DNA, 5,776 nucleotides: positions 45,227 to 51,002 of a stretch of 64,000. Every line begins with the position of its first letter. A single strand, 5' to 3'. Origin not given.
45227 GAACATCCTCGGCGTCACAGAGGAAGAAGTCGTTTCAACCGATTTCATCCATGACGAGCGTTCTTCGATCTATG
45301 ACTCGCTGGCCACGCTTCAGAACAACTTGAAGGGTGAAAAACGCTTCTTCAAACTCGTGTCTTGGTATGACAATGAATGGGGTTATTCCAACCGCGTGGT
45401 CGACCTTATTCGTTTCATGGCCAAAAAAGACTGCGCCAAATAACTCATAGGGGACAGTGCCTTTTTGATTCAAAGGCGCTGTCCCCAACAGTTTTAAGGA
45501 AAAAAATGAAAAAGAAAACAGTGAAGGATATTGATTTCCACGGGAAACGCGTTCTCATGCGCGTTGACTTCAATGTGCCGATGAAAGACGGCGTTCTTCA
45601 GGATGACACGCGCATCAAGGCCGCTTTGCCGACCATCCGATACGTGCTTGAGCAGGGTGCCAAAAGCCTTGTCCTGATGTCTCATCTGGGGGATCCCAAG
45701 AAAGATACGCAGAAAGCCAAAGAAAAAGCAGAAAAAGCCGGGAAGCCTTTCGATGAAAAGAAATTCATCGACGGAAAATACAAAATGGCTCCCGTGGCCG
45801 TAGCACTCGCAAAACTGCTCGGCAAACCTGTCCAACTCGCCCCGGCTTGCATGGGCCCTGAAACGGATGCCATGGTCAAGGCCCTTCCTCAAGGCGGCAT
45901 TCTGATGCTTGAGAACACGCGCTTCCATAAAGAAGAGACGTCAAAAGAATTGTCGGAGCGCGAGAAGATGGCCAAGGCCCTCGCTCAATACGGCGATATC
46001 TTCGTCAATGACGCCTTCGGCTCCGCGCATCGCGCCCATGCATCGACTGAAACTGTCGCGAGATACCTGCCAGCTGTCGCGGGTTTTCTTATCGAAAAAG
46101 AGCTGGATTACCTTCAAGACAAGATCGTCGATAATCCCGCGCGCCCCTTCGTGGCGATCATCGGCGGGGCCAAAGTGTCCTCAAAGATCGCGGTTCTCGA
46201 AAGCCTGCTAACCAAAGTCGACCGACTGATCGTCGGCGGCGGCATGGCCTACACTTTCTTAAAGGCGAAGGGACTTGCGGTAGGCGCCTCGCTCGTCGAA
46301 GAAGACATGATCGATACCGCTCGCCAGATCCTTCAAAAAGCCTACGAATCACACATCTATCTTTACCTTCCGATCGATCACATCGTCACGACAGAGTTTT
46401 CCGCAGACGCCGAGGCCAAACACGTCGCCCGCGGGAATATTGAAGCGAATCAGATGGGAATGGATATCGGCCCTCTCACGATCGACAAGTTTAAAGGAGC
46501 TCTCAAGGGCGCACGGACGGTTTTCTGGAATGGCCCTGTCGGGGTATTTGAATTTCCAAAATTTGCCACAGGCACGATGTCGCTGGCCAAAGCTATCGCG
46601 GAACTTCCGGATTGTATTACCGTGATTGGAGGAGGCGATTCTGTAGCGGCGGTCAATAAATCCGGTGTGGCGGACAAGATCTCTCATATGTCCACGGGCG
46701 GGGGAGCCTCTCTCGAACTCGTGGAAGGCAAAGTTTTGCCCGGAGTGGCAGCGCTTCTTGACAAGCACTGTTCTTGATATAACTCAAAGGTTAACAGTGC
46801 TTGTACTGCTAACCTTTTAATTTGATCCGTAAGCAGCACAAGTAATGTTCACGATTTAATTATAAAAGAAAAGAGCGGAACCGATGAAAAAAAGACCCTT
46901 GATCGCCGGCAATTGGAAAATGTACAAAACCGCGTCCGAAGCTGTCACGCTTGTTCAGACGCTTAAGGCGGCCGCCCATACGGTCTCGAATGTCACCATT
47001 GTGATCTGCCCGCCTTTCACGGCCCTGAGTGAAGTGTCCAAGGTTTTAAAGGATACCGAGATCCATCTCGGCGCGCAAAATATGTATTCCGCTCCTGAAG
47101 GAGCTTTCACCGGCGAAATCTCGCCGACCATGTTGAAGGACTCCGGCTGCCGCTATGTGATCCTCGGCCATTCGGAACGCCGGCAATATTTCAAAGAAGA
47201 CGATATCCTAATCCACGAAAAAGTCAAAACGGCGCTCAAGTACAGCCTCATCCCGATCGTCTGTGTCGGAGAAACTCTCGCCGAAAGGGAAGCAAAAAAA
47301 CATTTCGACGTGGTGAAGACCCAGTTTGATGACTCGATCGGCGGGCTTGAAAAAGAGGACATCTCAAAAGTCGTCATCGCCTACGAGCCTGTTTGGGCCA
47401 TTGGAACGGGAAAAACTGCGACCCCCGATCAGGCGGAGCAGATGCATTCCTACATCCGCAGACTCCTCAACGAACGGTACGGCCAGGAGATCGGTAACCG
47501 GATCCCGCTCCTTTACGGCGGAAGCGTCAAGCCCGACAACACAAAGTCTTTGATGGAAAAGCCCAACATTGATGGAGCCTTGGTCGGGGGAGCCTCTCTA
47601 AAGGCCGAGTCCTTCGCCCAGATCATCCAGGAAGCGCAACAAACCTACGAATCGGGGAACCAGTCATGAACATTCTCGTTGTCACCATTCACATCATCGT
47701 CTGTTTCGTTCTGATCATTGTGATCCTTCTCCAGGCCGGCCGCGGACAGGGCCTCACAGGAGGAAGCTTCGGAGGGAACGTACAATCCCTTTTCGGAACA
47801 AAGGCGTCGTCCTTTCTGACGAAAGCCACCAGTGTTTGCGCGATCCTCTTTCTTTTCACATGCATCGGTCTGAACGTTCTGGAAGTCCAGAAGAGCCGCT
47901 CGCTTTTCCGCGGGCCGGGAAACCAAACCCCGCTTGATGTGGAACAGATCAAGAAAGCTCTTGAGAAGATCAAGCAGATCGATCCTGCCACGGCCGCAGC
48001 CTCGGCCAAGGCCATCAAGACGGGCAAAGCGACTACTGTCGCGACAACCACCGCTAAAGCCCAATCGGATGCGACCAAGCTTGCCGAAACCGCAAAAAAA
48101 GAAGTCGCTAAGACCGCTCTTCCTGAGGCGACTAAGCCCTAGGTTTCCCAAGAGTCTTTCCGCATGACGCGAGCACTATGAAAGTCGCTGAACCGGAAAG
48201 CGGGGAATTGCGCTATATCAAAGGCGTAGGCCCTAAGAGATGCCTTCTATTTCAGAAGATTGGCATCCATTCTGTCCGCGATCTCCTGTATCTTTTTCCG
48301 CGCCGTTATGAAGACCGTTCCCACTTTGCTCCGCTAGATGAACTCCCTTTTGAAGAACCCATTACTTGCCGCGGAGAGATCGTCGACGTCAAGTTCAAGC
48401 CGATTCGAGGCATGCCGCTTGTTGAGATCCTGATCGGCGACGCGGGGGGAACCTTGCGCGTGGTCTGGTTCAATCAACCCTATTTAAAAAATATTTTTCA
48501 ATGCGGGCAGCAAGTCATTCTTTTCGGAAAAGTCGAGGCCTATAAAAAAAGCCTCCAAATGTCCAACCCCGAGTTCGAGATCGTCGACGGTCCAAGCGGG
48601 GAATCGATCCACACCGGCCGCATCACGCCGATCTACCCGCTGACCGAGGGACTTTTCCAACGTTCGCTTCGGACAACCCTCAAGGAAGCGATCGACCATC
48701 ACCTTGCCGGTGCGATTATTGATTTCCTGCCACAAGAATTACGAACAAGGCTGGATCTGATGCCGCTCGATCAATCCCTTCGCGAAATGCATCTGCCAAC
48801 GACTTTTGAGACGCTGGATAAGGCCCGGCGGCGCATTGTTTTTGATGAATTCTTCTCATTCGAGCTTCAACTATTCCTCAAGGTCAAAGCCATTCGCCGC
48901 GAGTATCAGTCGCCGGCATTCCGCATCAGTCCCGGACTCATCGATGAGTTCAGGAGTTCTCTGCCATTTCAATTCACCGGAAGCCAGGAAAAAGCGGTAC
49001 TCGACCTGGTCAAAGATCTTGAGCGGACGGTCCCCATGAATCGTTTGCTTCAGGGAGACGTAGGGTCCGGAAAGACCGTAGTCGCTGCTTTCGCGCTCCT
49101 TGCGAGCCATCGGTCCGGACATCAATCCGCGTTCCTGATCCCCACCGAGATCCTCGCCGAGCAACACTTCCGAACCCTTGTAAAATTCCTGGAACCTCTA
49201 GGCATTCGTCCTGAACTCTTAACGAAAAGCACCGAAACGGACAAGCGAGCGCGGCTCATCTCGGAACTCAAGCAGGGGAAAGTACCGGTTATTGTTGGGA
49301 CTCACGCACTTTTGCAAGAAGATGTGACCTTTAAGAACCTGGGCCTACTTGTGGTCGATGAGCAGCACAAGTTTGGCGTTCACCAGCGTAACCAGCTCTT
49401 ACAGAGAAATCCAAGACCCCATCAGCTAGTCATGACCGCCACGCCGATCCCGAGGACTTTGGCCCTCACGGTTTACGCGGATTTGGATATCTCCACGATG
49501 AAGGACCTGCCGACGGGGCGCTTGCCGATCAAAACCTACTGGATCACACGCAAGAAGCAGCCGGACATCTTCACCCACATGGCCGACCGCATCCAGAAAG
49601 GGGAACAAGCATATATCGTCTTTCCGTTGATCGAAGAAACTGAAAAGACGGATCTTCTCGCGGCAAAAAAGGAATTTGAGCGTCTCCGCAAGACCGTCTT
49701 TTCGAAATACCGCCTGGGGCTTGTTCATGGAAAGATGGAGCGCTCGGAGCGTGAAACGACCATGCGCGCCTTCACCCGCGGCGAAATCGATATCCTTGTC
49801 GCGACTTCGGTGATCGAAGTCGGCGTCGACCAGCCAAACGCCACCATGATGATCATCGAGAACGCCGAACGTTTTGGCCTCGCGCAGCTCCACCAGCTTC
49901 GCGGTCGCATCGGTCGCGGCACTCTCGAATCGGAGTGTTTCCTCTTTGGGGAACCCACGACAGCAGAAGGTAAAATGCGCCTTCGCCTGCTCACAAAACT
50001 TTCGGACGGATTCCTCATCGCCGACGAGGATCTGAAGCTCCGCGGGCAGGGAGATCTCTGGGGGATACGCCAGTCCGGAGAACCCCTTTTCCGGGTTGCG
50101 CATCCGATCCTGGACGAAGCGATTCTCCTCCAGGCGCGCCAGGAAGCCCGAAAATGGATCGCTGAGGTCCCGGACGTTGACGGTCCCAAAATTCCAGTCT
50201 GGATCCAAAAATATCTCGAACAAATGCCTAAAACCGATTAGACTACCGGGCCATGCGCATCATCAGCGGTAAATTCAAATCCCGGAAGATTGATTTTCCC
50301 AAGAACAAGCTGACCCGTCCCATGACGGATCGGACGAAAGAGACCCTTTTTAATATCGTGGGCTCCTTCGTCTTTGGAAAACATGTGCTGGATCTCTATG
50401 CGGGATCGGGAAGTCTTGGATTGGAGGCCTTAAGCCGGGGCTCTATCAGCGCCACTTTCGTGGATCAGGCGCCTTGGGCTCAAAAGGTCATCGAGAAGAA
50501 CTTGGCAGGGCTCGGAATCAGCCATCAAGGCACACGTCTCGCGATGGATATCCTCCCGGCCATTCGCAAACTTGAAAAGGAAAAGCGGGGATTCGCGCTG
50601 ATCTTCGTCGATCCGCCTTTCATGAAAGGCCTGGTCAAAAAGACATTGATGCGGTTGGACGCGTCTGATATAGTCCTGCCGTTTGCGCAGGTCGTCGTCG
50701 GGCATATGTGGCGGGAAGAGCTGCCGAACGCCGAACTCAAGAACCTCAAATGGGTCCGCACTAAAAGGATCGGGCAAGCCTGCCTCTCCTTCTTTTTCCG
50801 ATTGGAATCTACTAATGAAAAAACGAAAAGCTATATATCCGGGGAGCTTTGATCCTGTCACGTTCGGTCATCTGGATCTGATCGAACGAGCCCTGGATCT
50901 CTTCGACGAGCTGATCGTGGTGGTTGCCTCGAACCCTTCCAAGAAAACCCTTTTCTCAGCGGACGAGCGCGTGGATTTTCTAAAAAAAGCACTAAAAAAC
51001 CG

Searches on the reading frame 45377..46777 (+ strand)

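Call 27: search_protein_families(library=pfam, proteins=[window:45377-46777:+])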
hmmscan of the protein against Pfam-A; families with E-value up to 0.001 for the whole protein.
window:45377-46777:+ (466 aa): 1 family
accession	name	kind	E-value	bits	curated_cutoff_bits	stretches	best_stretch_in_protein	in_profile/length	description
PF00162.24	PGK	-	2.9e-152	507.5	27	1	49-452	1-379/379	Phosphoglycerate kinase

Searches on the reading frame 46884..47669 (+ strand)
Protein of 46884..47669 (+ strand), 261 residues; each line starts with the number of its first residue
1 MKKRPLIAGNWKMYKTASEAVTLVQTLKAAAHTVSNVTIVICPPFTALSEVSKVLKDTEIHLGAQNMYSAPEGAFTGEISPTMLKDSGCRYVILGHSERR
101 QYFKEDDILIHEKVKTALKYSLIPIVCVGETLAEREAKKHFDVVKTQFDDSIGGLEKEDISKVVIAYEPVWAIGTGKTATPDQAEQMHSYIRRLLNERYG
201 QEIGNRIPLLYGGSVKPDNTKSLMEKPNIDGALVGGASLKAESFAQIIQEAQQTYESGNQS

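Call 27: search_protein_families(library=pfam, proteins=[window:46884-47669:+])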
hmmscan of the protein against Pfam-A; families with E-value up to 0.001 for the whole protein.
window:46884-47669:+ (261 aa): 1 family
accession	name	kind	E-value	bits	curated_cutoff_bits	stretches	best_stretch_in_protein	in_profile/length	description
PF00121.24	TIM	-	4.2e-102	341.3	20.1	1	5-250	1-244/245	Triosephosphate isomerase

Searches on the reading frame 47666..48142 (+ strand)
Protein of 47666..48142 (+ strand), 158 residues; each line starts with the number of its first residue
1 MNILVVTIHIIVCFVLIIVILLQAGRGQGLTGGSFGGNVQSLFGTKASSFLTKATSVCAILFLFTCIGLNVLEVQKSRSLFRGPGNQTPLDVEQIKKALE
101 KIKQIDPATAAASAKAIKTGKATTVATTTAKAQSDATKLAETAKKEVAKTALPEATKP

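Call 28: search_protein_families(library=pfam, proteins=[window:47666-48142:+])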
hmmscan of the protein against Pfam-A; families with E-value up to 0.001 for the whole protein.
window:47666-48142:+ (158 aa): 1 family
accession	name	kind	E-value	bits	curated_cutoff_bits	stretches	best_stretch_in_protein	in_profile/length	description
PF03840.19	SecG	-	8.8e-17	61.4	29.2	1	5-72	2-70/70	Preprotein translocase SecG subunit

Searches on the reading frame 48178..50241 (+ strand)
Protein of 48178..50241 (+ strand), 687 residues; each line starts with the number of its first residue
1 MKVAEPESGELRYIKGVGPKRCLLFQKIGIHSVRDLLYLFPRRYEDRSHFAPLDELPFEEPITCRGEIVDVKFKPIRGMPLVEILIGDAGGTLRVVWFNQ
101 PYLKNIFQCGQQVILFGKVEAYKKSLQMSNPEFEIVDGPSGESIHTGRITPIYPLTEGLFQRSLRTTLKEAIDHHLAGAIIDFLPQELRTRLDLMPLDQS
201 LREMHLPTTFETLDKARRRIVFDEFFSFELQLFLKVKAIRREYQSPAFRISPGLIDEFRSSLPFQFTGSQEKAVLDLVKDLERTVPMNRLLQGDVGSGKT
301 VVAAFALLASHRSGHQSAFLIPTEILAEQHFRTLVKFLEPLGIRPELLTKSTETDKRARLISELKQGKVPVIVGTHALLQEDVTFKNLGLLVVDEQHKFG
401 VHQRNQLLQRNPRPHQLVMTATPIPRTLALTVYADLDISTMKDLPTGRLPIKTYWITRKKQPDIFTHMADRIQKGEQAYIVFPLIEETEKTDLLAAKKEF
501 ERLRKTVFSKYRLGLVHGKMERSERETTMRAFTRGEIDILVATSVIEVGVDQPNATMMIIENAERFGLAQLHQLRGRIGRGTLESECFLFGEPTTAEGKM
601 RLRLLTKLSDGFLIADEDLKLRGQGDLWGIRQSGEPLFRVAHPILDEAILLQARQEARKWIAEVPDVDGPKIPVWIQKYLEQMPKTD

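Call 27: search_protein_families(library=pfam, proteins=[window:48178-50241:+])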
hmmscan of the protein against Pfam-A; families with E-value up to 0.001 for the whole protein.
window:48178-50241:+ (687 aa): 7 families
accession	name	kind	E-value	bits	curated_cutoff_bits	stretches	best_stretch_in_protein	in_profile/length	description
PF17191.10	RecG_wedge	-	3.8e-33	114.8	23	1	11-172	2-159/162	RecG wedge domain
PF00271.37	Helicase_C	-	2e-23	83.2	23.5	1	471-580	11-108/110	Helicase conserved C-terminal domain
PF00270.35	DEAD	-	2.8e-23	82.9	26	1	287-428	15-164/167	DEAD/DEAH box helicase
PF04851.21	ResIII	-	3.6e-13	50.2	22.5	1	269-423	7-162/164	Type III restriction enzyme, res subunit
PF19833.4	RecG_dom3_C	-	5e-08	33.3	26.8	1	609-683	2-76/87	ATP-dependent DNA helicase RecG, domain 3, C-terminal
PF01336.31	tRNA_anti-codon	-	6.4e-07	29.7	27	1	63-136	2-75/75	OB-fold nucleic acid binding domain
PF22590.2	Cas3-like_C_2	-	0.00011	22.9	27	1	499-580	18-103/106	CRISPR-associated nuclease/helicase Cas3, C-terminal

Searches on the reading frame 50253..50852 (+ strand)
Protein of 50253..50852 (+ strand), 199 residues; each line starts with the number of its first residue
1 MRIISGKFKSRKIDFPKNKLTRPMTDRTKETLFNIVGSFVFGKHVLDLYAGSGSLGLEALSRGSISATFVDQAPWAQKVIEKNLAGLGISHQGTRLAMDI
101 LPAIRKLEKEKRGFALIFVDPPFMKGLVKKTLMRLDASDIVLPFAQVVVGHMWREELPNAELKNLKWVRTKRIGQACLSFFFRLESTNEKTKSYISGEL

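Call 27: search_protein_families(library=pfam, proteins=[window:50253-50852:+])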
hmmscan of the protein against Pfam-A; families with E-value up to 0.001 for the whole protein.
window:50253-50852:+ (199 aa): 2 families
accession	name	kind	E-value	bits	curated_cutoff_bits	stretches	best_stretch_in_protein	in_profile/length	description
PF03602.21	Cons_hypoth95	-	1.4e-48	165.4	24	1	1-181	1-181/182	Conserved hypothetical protein 95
PF05175.20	MTS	-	3.1e-05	24.1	23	1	41-129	31-114/170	Methyltransferase small domain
